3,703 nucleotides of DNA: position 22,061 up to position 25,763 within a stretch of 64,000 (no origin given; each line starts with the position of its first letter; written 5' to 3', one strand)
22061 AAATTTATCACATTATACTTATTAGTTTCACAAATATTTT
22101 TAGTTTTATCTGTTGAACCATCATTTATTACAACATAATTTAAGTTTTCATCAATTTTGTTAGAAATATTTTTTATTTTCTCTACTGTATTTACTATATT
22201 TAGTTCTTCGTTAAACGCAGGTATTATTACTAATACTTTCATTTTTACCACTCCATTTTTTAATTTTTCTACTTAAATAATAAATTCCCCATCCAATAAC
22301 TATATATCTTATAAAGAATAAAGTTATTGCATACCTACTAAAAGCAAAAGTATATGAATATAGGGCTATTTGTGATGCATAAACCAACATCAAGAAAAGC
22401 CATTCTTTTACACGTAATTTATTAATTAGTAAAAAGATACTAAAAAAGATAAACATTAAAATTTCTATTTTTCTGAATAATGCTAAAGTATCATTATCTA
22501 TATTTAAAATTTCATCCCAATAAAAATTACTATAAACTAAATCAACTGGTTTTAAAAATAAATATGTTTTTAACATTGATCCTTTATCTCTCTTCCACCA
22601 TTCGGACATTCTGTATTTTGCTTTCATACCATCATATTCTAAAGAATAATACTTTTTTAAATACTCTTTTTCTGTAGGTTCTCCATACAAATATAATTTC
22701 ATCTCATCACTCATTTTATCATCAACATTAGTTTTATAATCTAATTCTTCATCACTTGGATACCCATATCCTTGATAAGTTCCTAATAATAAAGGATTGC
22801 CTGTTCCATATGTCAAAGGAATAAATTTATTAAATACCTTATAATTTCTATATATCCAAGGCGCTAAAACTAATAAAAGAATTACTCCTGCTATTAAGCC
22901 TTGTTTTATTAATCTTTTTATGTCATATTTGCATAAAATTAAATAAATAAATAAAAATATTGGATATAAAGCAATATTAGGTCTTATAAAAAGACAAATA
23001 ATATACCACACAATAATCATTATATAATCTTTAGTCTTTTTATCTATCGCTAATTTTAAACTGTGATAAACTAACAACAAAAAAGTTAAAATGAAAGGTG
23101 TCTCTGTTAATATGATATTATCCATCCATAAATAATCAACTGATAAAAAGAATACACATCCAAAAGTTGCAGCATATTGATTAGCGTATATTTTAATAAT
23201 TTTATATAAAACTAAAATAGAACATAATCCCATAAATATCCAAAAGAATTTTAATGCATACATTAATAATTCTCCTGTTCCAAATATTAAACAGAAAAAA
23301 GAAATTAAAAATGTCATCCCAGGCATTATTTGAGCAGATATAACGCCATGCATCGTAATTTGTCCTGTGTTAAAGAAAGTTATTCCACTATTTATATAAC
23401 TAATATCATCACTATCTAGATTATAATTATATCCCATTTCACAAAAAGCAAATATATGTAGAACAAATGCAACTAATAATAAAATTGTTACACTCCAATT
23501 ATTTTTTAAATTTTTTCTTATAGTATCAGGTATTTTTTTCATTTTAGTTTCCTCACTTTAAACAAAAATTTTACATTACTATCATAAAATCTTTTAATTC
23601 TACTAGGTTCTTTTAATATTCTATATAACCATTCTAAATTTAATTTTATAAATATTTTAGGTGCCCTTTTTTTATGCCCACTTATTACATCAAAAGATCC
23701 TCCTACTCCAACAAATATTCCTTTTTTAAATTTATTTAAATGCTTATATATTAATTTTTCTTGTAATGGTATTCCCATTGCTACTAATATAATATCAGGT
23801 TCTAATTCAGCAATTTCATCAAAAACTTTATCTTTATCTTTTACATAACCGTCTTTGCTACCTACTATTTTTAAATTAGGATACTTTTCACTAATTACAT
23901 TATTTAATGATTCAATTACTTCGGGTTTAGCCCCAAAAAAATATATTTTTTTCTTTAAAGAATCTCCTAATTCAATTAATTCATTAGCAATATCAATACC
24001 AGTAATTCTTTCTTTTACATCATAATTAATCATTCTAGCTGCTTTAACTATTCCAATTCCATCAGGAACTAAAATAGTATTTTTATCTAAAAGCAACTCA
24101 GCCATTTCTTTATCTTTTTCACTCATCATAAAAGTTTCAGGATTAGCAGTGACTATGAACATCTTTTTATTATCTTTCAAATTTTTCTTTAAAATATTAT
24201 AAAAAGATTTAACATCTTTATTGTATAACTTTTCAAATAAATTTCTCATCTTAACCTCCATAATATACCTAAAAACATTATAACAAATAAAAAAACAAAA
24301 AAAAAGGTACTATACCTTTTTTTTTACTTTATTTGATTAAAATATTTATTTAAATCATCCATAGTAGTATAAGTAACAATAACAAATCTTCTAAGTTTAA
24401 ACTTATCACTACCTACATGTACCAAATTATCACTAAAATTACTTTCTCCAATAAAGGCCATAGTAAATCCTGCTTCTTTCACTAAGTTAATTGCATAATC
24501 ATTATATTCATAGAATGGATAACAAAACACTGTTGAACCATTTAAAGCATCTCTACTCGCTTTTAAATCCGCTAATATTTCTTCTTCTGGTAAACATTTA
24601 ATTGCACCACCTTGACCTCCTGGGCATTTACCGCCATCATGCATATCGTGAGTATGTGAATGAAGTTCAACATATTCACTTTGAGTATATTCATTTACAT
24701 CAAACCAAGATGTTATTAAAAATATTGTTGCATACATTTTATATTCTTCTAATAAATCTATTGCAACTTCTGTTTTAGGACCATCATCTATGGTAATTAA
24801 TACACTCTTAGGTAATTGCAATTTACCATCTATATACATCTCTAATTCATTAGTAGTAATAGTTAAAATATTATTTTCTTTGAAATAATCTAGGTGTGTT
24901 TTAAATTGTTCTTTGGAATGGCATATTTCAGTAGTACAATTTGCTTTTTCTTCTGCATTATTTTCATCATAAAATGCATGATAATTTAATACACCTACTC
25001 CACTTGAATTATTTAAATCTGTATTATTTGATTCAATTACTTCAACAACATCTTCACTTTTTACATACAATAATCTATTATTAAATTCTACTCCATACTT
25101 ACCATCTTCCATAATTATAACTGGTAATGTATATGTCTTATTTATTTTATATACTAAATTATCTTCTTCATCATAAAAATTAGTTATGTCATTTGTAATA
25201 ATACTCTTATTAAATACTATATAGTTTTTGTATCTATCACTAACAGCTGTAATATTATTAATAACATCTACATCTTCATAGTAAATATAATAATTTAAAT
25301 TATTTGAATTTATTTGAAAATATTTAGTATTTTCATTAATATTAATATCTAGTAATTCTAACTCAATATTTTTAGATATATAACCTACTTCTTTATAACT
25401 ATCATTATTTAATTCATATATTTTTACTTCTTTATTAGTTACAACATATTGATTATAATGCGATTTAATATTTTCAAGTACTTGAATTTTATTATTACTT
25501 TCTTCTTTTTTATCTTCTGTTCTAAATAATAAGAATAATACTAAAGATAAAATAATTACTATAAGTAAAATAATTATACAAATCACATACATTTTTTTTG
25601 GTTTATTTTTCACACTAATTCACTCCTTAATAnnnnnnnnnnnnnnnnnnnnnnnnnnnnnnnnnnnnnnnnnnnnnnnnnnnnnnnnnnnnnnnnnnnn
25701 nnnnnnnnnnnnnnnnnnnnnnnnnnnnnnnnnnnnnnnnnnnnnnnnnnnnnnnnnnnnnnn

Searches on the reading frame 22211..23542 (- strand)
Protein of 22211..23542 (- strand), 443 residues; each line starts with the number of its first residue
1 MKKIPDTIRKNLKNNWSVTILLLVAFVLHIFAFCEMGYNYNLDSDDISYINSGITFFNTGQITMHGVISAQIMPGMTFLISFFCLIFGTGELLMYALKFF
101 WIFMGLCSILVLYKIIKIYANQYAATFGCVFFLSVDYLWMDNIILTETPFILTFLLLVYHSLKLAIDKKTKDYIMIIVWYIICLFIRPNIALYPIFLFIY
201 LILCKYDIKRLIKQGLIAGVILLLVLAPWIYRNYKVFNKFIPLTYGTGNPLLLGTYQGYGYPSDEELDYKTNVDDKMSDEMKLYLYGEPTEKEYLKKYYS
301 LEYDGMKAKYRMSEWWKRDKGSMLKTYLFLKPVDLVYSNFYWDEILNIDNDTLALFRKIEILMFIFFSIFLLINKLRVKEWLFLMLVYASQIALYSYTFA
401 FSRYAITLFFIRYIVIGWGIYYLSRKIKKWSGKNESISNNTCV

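Call 71: search_protein_families(library=pfam, proteins=[window:22211-23542:-], max_evalue=0.00001)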
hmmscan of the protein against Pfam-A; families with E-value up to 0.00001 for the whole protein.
window:22211-23542:- (443 aa): 1 family
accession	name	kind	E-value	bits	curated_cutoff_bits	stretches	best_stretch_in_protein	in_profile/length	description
PF13231.12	PMT_2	-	2.6e-09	37.9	26.1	1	74-231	4-159/160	Dolichyl-phosphate-mannose-protein mannosyltransferase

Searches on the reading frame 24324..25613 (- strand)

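Call 71: search_protein_families(library=pfam, proteins=[window:24324-25613:-], max_evalue=0.00001)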
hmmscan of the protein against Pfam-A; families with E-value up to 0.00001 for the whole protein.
window:24324-25613:- (429 aa): 1 family
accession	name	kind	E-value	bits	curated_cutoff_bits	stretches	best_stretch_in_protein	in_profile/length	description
PF01522.26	Polysacc_deac_1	-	8.3e-15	55.3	23.1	1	268-385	6-123/124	Polysaccharide deacetylase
